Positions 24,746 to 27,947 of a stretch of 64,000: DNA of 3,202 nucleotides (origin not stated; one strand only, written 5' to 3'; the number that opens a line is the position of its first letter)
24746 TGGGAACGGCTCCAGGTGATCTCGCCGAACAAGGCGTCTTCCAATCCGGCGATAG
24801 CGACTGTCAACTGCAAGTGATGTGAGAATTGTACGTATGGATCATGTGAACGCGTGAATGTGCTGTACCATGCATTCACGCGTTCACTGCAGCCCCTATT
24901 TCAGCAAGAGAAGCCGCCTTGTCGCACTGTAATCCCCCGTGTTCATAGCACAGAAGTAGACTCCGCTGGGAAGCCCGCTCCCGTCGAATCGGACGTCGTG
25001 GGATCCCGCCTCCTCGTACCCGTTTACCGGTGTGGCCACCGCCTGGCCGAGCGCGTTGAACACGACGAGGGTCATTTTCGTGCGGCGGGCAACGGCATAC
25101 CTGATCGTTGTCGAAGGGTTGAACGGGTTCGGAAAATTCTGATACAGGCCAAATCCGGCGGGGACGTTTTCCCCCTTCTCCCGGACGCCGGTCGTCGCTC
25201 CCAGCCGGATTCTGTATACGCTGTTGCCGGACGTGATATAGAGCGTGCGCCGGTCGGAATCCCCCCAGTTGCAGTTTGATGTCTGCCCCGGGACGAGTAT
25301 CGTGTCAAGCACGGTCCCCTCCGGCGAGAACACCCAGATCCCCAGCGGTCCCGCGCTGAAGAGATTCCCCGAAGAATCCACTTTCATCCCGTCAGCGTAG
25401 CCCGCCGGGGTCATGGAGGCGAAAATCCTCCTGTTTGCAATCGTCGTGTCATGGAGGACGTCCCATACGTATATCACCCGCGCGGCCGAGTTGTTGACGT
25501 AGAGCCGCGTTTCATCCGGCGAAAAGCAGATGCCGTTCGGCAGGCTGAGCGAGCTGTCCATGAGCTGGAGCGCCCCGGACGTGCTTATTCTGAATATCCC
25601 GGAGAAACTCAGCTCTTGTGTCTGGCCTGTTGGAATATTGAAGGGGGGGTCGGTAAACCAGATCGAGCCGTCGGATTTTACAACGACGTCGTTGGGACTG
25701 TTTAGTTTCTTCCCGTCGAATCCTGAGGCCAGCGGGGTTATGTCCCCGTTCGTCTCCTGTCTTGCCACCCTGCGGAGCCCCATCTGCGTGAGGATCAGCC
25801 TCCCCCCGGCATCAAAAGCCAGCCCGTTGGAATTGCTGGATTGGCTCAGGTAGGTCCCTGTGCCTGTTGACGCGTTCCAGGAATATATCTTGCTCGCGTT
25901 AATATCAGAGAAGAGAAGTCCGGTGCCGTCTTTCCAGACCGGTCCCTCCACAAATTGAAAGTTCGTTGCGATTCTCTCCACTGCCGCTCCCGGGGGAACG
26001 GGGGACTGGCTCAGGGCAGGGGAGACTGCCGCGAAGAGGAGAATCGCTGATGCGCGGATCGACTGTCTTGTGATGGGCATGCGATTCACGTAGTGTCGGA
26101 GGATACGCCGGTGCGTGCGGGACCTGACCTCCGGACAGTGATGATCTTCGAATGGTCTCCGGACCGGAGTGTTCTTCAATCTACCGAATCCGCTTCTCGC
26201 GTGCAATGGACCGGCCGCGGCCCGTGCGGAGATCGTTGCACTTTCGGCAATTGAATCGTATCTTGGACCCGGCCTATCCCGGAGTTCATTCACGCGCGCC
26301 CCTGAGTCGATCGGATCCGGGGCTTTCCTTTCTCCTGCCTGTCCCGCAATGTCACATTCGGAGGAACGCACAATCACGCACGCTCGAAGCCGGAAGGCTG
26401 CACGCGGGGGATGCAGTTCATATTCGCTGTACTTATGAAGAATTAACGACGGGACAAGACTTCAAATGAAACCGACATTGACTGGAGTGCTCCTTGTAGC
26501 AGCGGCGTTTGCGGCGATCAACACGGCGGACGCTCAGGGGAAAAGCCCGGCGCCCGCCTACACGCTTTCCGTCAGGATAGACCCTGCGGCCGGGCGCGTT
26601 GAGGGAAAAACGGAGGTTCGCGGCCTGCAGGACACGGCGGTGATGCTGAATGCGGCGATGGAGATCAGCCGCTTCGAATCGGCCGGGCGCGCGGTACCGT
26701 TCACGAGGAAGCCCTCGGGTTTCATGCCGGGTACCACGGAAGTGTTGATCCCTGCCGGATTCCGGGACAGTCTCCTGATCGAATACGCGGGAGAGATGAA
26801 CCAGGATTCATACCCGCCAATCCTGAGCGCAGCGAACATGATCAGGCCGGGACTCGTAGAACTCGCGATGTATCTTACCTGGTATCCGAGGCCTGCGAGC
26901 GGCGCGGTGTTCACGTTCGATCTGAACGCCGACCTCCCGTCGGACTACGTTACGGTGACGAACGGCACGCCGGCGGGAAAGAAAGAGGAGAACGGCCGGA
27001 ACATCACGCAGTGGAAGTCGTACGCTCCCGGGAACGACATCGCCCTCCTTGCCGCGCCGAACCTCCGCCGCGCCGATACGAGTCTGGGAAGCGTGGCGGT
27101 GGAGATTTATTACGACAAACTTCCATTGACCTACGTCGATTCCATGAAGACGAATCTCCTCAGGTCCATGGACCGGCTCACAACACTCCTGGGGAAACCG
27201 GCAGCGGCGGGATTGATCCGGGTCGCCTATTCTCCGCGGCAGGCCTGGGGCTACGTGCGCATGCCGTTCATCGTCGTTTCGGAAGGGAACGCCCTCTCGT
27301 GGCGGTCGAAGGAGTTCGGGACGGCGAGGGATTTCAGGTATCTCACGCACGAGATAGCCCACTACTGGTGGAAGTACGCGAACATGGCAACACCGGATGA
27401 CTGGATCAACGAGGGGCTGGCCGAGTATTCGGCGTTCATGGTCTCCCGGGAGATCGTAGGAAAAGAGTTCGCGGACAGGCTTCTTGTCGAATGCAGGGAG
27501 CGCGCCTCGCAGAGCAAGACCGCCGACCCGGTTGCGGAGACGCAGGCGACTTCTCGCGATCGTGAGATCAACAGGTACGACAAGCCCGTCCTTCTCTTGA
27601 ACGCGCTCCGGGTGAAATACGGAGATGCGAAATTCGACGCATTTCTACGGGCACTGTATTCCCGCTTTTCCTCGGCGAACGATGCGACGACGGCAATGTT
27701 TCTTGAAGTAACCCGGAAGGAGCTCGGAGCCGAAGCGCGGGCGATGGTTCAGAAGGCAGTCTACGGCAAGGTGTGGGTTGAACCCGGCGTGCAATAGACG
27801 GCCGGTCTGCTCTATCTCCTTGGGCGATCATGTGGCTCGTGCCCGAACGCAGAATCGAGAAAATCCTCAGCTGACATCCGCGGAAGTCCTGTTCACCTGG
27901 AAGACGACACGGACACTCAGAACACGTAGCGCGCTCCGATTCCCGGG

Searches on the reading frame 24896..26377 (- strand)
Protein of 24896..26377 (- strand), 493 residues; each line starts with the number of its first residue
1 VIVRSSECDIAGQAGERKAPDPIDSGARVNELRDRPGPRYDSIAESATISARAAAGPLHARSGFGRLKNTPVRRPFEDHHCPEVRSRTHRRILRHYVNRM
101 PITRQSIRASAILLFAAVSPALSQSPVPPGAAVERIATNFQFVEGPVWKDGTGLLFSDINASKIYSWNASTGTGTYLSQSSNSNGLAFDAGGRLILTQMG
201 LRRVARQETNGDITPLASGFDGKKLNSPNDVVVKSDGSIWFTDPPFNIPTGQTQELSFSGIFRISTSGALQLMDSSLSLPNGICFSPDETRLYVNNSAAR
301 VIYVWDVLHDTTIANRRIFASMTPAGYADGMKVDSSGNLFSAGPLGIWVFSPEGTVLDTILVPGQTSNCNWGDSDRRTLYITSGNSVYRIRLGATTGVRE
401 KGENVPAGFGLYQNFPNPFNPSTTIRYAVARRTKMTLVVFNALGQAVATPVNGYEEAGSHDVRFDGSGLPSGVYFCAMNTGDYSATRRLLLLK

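Call 92: search_protein_families(library=pfam, proteins=[window:24896-26377:-], max_evalue=0.00001)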
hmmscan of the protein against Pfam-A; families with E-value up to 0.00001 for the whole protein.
window:24896-26377:- (493 aa): 2 families
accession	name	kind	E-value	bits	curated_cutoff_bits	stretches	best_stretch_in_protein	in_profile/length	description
PF08450.18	SGL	-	1.2e-53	182.7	26.3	1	144-384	3-245/246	SMP-30/Gluconolactonase/LRE-like region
PF18962.6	Por_Secre_tail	-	3.8e-08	33.9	27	1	415-489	2-73/75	Secretion system C-terminal sorting domain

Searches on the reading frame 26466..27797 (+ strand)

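Call 92: search_protein_families(library=pfam, proteins=[window:26466-27797:+], max_evalue=0.00001)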
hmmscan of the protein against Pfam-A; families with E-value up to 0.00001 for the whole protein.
window:26466-27797:+ (443 aa): 1 family
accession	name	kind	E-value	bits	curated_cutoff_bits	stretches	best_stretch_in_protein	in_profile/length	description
PF01433.26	Peptidase_M1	-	1.2e-06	28.8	27.7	1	293-416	71-203/218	Peptidase family M1 domain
